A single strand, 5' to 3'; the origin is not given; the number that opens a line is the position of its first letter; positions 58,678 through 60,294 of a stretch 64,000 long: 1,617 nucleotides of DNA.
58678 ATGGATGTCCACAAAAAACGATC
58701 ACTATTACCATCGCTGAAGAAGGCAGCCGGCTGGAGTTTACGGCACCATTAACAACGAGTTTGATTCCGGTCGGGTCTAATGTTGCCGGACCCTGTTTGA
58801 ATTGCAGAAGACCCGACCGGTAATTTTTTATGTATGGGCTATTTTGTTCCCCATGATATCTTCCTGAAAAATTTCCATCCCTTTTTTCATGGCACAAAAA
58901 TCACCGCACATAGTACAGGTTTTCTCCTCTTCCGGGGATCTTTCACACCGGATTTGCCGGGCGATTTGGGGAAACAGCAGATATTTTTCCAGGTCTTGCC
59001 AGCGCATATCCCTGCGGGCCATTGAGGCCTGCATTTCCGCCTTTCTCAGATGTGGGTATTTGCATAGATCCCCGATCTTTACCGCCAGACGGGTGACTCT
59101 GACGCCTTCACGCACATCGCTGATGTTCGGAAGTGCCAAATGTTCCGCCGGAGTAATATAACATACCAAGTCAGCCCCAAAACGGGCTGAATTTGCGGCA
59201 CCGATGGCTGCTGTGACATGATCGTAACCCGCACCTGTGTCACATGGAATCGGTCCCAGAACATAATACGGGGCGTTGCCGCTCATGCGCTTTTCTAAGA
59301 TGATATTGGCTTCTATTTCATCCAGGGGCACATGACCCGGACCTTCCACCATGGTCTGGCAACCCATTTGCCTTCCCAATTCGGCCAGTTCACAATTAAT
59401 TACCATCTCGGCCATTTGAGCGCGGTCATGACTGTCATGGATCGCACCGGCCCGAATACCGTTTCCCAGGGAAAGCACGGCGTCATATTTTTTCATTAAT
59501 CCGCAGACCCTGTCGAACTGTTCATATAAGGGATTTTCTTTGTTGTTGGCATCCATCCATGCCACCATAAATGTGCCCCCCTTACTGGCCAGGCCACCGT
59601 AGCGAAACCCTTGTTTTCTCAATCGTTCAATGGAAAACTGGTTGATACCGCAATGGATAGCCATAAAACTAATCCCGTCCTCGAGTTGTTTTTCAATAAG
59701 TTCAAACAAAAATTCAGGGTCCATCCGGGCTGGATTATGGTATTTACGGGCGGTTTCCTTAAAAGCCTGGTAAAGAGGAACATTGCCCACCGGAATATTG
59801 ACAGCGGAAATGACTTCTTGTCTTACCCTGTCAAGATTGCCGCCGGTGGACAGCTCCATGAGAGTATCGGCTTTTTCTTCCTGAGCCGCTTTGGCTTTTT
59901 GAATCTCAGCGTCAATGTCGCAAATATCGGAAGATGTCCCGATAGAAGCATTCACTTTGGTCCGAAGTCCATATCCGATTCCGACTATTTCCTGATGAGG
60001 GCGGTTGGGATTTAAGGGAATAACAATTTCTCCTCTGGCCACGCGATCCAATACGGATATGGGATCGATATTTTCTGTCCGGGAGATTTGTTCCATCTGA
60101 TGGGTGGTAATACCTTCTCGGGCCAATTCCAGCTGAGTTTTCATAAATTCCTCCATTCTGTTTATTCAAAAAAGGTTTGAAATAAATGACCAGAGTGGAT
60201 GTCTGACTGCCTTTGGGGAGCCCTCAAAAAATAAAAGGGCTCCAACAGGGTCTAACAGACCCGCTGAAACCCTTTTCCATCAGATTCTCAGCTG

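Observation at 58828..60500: ThiC homologue controlled by a cobalamin riboswitch: likely anaerobic benzimidazole (B12 lower ligand) synthase BzaF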

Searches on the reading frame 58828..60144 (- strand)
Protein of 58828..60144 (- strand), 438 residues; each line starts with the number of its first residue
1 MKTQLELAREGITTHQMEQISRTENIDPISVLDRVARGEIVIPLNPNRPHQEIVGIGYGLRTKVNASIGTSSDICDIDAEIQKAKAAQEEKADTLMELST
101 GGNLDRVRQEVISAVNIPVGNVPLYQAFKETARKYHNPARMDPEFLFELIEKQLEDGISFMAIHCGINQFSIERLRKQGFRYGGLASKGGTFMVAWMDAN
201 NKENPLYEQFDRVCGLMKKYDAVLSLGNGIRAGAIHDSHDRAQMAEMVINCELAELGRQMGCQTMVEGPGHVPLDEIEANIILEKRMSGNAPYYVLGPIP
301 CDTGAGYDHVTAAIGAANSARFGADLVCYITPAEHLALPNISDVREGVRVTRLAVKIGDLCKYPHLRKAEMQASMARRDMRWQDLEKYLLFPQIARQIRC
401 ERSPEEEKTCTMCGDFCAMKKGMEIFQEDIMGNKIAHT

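Call 4: search_protein_families(library=ncbifam, proteins=[window:58828-60144:-], max_evalue=0.001)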
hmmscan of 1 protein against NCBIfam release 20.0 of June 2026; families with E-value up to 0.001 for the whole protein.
window:58828-60144:- (438 aa): 4 families
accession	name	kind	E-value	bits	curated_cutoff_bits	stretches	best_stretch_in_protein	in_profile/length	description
NF009895.0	PRK13352.1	equivalog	1.8e-165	550.9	410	1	2-429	2-424/430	phosphomethylpyrimidine synthase ThiC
TIGR00190.1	thiC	equivalog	3.4e-152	507.1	460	1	3-424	2-420/423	phosphomethylpyrimidine synthase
TIGR04386.1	ThiC_like_1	exception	1.4e-142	475.4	700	1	3-427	1-425/426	B12 lower ligand biosynthesis ThiC-like protein BzaB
NF006763.1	PRK09284.1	equivalog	8e-110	368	650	1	19-425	157-563/564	phosphomethylpyrimidine synthase ThiC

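Call 5: search_protein_families(library=pfam, proteins=[window:58828-60144:-], max_evalue=0.001)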
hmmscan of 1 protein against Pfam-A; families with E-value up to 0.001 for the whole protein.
window:58828-60144:- (438 aa): 1 family
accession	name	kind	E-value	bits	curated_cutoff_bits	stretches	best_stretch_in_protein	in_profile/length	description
PF01964.24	ThiC_Rad_SAM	-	3.2e-169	563.6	25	1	3-421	1-417/420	Radical SAM ThiC family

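Call 7: search_solved_structures(query=window:58828-60144:-, max_evalue=0.001, show_alignments=2)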
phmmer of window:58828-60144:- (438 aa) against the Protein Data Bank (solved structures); distinct sequences matched with E-value up to 0.001: 4.
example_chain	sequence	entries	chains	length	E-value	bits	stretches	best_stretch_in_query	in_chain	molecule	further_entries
3epm_A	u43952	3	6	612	2.4e-85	290.4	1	26-425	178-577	Thiamine biosynthesis protein thiC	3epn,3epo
4s2a_A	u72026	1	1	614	2.4e-85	290.3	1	26-425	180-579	Phosphomethylpyrimidine synthase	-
4s25_A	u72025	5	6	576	3.6e-83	283.2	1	3-423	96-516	Phosphomethylpyrimidine synthase, chloroplastic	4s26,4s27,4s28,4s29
4n7q_A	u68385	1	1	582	3.8e-83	283.1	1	3-423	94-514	Phosphomethylpyrimidine synthase, chloroplastic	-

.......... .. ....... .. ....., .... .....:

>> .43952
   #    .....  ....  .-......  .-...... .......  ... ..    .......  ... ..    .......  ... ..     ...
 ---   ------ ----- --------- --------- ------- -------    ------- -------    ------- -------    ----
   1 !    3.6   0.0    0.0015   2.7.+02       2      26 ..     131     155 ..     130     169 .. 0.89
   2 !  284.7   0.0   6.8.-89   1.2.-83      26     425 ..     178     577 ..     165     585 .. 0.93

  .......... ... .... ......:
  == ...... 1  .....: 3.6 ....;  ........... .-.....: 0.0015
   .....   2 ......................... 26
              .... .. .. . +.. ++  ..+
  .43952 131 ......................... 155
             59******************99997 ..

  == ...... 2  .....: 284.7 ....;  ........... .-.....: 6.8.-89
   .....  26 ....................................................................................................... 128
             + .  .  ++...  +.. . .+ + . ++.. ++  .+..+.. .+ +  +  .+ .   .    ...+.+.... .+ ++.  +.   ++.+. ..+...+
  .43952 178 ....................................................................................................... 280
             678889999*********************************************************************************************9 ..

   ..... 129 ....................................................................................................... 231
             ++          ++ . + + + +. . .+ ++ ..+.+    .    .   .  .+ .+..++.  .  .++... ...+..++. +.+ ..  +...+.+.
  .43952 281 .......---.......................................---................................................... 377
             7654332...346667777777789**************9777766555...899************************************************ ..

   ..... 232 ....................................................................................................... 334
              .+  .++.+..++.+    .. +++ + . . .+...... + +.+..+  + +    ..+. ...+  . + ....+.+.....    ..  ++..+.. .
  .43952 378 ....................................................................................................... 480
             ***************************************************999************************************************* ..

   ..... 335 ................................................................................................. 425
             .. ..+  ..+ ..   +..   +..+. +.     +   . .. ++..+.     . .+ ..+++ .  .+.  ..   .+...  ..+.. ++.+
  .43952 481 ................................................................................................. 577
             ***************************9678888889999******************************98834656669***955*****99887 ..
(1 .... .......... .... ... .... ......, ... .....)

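Call 10: find_homologous_proteins(query=window:58828-60144:-, max_evalue=1e-30)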
Query window:58828-60144:- (438 aa): 7985 proteins with E <= 1e-30 among 8000 candidates; the best 120 are listed.
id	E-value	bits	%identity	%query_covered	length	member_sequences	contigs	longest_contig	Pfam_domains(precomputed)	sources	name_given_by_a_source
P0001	9.9e-287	969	96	100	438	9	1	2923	PF01964.25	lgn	-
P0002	1.3e-275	932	92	100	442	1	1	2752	PF01964.25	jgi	jgi:5-hydroxybenzimidazole synthase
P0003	5.0e-272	920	92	100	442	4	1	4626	PF01964.25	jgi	-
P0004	1.1e-268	909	89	100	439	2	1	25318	PF01964.25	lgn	-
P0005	1.2e-267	906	90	100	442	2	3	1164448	PF01964.25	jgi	jgi:5-hydroxybenzimidazole synthase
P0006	1.4e-260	883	89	97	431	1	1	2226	PF01964.25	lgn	-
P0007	2.8e-260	882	89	97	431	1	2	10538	PF01964.25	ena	-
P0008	9.8e-256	867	95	90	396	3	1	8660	PF01964.25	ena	-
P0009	1.0e-254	863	85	100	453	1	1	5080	PF01964.25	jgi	jgi:phosphomethylpyrimidine synthase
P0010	6.9e-240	814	78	100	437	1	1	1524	PF01964.25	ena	-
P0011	1.0e-238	811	81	100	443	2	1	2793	PF01964.25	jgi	jgi:5-hydroxybenzimidazole synthase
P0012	1.9e-238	810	79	99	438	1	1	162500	PF01964.25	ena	-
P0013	5.9e-238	808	79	100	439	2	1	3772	PF01964.25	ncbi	ncbi:MAG: phosphomethylpyrimidine synthase ThiC [Desulfatirhabdiaceae bacterium]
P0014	1.2e-237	807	79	100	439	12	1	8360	PF01964.25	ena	-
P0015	4.2e-237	805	77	100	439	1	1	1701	PF01964.25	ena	-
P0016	5.1e-237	805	79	100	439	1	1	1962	PF01964.25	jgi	-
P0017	5.9e-237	805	78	100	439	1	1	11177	PF01964.25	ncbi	-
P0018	7.0e-237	804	79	99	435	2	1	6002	PF01964.25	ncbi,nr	ncbi:MAG TPA: phosphomethylpyrimidine synthase ThiC [Desulfobacteraceae bacterium]|nr:phosphomethylp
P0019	7.5e-237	804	78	100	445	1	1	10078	PF01964.25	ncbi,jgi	-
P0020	7.6e-237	804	78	100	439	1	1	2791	PF01964.25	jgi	jgi:phosphomethylpyrimidine synthase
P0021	8.0e-237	804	77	100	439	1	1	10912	PF01964.25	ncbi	-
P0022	8.0e-237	804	78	100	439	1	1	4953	PF01964.25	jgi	-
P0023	8.5e-237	804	77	100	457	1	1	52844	PF01964.25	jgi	jgi:phosphomethylpyrimidine synthase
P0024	8.9e-237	804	79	100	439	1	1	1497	PF01964.25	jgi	-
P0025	9.6e-237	804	79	100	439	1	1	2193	PF01964.25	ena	-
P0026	1.2e-236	804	79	100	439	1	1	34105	PF01964.25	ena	-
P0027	1.5e-236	803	78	100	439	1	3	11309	PF01964.25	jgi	jgi:phosphomethylpyrimidine synthase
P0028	2.0e-236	803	78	100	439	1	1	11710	PF01964.25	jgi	jgi:phosphomethylpyrimidine synthase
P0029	2.4e-236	803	78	100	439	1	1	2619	PF01964.25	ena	-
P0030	2.6e-236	803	78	100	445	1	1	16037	PF01964.25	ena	-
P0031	2.8e-236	803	78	100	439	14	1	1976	PF01964.25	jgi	-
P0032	3.2e-236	802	79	100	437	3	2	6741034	PF01964.25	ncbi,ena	-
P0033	3.6e-236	802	79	100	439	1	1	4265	PF01964.25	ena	-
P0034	3.8e-236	802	78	100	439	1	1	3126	PF01964.25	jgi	jgi:phosphomethylpyrimidine synthase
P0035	3.9e-236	802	78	100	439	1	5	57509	PF01964.25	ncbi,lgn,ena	-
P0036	4.1e-236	802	79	99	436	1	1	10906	PF01964.25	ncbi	ncbi:MAG: phosphomethylpyrimidine synthase ThiC [Desulfobacteraceae bacterium]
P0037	4.2e-236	802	81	100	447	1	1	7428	PF01964.25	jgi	-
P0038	5.5e-236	802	78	100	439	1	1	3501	PF01964.25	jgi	jgi:phosphomethylpyrimidine synthase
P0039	5.8e-236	801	77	100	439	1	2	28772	PF01964.25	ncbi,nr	ncbi:MAG: phosphomethylpyrimidine synthase ThiC [Desulfobacterales bacterium]|nr:phosphomethylpyrimi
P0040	6.6e-236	801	78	99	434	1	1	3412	PF01964.25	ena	-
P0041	6.7e-236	801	78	100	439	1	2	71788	PF01964.25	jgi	jgi:phosphomethylpyrimidine synthase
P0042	7.6e-236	801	78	100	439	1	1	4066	PF01964.25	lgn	-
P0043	8.7e-236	801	78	100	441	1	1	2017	PF01964.25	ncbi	-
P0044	8.8e-236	801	78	100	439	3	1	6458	PF01964.25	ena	-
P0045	1.2e-235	800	78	100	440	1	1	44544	PF01964.25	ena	-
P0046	1.3e-235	800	78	100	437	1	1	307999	PF01964.25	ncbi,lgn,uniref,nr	ncbi:phosphomethylpyrimidine synthase [Desulfocicer vacuolatum DSM 3385]|uniref:Phosphomethylpyrimid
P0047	2.4e-235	799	78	100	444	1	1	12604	PF01964.25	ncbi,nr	ncbi:MAG: phosphomethylpyrimidine synthase ThiC [Desulfobulbus sp.]|nr:phosphomethylpyrimidine synth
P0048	2.9e-235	799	78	100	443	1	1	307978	PF01964.25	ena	-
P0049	3.0e-235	799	78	100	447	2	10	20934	PF01964.25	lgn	-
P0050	4.2e-235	799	78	100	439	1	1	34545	PF01964.25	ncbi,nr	ncbi:MAG: phosphomethylpyrimidine synthase ThiC [Deltaproteobacteria bacterium]|nr:phosphomethylpyri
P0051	5.7e-235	798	78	100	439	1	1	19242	PF01964.25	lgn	-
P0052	6.8e-235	798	79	99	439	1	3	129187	PF01964.25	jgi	-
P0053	9.0e-235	798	78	100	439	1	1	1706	PF01964.25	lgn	-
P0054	9.7e-235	797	78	100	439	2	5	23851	PF01964.25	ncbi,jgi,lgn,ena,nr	ncbi:MAG: phosphomethylpyrimidine synthase ThiC [Desulfobacterales bacterium]|jgi:5-hydroxybenzimida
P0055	9.9e-235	797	79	100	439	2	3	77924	PF01964.25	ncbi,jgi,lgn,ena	jgi:phosphomethylpyrimidine synthase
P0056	1.2e-234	797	77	100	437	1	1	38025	PF01964.25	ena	-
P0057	1.3e-234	797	78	100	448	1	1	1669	PF01964.25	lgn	-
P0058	1.3e-234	797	78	100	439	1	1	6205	PF01964.25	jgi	-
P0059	1.5e-234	797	78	100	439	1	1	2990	PF01964.25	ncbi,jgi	-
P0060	1.8e-234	797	78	100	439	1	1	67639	PF01964.25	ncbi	-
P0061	2.3e-234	796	78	100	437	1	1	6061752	PF01964.25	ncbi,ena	-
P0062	2.4e-234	796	78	99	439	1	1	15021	PF01964.25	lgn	-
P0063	2.7e-234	796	78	100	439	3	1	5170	PF01964.25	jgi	jgi:phosphomethylpyrimidine synthase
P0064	3.3e-234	796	77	100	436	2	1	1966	PF01964.25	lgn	-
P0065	4.2e-234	795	78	100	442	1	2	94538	PF01964.25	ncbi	ncbi:MAG: phosphomethylpyrimidine synthase ThiC [Desulfobulbus sp.]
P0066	4.7e-234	795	78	100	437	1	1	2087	PF01964.25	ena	-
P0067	5.6e-234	795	78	99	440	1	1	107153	PF01964.25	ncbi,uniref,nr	ncbi:Phosphomethylpyrimidine synthase [Desulfamplus magnetovallimortis]|uniref:Phosphomethylpyrimidi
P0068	7.0e-234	795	79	99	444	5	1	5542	PF01964.25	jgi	jgi:phosphomethylpyrimidine synthase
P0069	9.1e-234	794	78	98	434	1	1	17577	PF01964.25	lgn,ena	-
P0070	9.4e-234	794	78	100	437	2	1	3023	PF01964.25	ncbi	-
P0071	9.6e-234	794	77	98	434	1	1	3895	PF01964.25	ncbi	-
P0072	9.8e-234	794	78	99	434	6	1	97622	PF01964.25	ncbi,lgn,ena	-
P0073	1.4e-233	794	79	98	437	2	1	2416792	PF01964.25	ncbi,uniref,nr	ncbi:phosphomethylpyrimidine synthase ThiC [Desulfospira joergensenii]|uniref:phosphomethylpyrimidin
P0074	1.6e-233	793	78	100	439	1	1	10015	PF01964.25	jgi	jgi:5-hydroxybenzimidazole synthase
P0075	1.9e-233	793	77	100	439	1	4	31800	PF01964.25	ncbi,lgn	-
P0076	2.2e-233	793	78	100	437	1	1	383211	PF01964.25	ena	-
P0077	2.2e-233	793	78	100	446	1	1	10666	PF01964.25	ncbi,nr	ncbi:MAG: phosphomethylpyrimidine synthase ThiC [Desulfamplus sp.]|nr:phosphomethylpyrimidine syntha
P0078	2.2e-233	793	78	100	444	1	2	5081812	PF01964.25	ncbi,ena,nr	nr:phosphomethylpyrimidine synthase ThiC [uncultured Desulfobulbus sp.]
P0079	2.3e-233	793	78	99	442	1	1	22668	PF01964.25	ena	-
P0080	2.3e-233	793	78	100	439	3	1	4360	PF01964.25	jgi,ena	-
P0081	2.4e-233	793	78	100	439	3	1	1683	PF01964.25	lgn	-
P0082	2.5e-233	793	78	98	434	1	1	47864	PF01964.25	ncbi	-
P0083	2.7e-233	793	78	98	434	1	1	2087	PF01964.25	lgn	-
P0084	2.7e-233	793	78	100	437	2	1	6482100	PF01964.25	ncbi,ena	-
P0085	2.9e-233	793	78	99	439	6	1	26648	PF01964.25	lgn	-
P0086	3.1e-233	792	78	100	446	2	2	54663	PF01964.25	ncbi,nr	ncbi:MAG: phosphomethylpyrimidine synthase ThiC [Desulfamplus sp.]|nr:phosphomethylpyrimidine syntha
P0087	3.4e-233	792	78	100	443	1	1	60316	PF01964.25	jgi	jgi:phosphomethylpyrimidine synthase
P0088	3.9e-233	792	77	100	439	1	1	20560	PF01964.25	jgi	jgi:5-hydroxybenzimidazole synthase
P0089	4.5e-233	792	78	99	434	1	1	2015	PF01964.25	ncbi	-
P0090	5.6e-233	792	78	99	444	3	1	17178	PF01964.25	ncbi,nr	ncbi:MAG: phosphomethylpyrimidine synthase ThiC [Desulfobacterales bacterium]|nr:phosphomethylpyrimi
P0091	5.7e-233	792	78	100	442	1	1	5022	PF01964.25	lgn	-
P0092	6.2e-233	791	78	100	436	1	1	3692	PF01964.25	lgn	-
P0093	6.6e-233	791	77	98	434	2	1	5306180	PF01964.25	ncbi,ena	-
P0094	6.8e-233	791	78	100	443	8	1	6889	PF01964.25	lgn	-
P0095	6.8e-233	791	77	99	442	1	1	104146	PF01964.25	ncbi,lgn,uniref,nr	ncbi:phosphomethylpyrimidine synthase ThiC [Desulfogranum japonicum]|uniref:phosphomethylpyrimidine 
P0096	6.8e-233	791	76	100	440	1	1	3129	PF01964.25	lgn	-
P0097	8.0e-233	791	78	98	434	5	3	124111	PF01964.25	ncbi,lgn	-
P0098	8.6e-233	791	77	99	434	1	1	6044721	PF01964.25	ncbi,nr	ncbi:MAG: phosphomethylpyrimidine synthase ThiC [Desulfobacter sp.]|nr:MAG: phosphomethylpyrimidine 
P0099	9.1e-233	791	77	99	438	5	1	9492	PF01964.25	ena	-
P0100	1.3e-232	790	77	100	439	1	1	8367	PF01964.25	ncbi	-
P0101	1.3e-232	790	77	100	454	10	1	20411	PF01964.25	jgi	jgi:phosphomethylpyrimidine synthase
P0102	1.3e-232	790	78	98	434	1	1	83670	PF01964.25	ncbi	-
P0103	1.3e-232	790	78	98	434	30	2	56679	PF01964.25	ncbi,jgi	jgi:phosphomethylpyrimidine synthase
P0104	1.4e-232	790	77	99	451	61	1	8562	PF01964.25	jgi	jgi:5-hydroxybenzimidazole synthase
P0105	1.5e-232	790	77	99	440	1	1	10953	PF01964.25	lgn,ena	-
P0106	1.6e-232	790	78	99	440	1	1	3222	PF01964.25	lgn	-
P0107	1.8e-232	790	76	100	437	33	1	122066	PF01964.25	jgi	jgi:phosphomethylpyrimidine synthase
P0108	1.9e-232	790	78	100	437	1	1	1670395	PF01964.25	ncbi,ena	-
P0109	2.2e-232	790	77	98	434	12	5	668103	PF01964.25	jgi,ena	-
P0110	2.3e-232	790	78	100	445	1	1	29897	PF01964.25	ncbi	-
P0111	2.4e-232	790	78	99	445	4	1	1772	PF01964.25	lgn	-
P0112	2.6e-232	789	77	100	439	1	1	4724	PF01964.25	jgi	jgi:5-hydroxybenzimidazole synthase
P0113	2.7e-232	789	78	100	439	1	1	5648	PF01964.25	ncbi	-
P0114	2.8e-232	789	78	100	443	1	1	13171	PF01964.25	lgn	-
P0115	2.8e-232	789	78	100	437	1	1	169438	PF01964.25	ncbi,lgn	ncbi:phosphomethylpyrimidine synthase ThiC [Desulfocicer niacini]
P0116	3.8e-232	789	77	100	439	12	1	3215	PF01964.25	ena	-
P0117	4.9e-232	789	78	100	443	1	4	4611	PF01964.25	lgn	-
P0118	5.0e-232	788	78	100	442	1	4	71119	PF01964.25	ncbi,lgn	ncbi:phosphomethylpyrimidine synthase ThiC [Desulfobulbus propionicus]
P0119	5.2e-232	788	78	100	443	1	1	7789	PF01964.25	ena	-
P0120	5.4e-232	788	77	100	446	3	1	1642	PF01964.25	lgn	-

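Call 11: find_encoding_contigs(protein=P0005, flank=10000, max_places=3)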
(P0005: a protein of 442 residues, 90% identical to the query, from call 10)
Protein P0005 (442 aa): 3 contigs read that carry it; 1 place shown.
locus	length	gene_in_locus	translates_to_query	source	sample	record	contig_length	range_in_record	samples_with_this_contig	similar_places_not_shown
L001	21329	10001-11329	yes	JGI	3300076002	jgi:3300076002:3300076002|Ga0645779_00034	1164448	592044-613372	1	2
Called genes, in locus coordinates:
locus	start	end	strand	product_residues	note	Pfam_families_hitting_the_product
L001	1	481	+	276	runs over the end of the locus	PF02596:DUF169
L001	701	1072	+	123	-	-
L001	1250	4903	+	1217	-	PF04257:RecC_N, PF27451:RecC_4th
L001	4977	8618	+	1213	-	PF00580:UvrD-helicase, PF13245:AAA_19 (weak), PF13361:UvrD_C, PF13538:UvrD_C_2 (faint)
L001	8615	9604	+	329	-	PF00072:Response_reg, PF00990:GGDEF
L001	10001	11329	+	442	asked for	PF01964:ThiC_Rad_SAM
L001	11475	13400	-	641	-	PF03453:MoeA_N, PF00994:MoCF_biosynth, PF03454:MoeA_C, PF12727:PBP_like, PF12974:Phosphonate-bd (weak)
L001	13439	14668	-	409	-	PF03453:MoeA_N, PF00994:MoCF_biosynth, PF03454:MoeA_C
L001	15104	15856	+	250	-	PF02463:SMC_N, PF00005:ABC_tran, PF13304:AAA_21 (weak)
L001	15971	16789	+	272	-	PF00950:ABC-3, PF01032:FecCD (weak)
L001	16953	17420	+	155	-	PF01475:FUR, PF03965:Penicillinase_R (weak), PF07106:WHD_TBPIP (weak)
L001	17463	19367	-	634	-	PF16177:ACAS_N, PF00501:AMP-binding, PF13193:AMP-binding_C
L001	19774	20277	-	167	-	-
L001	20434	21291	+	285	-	PF08867:FRG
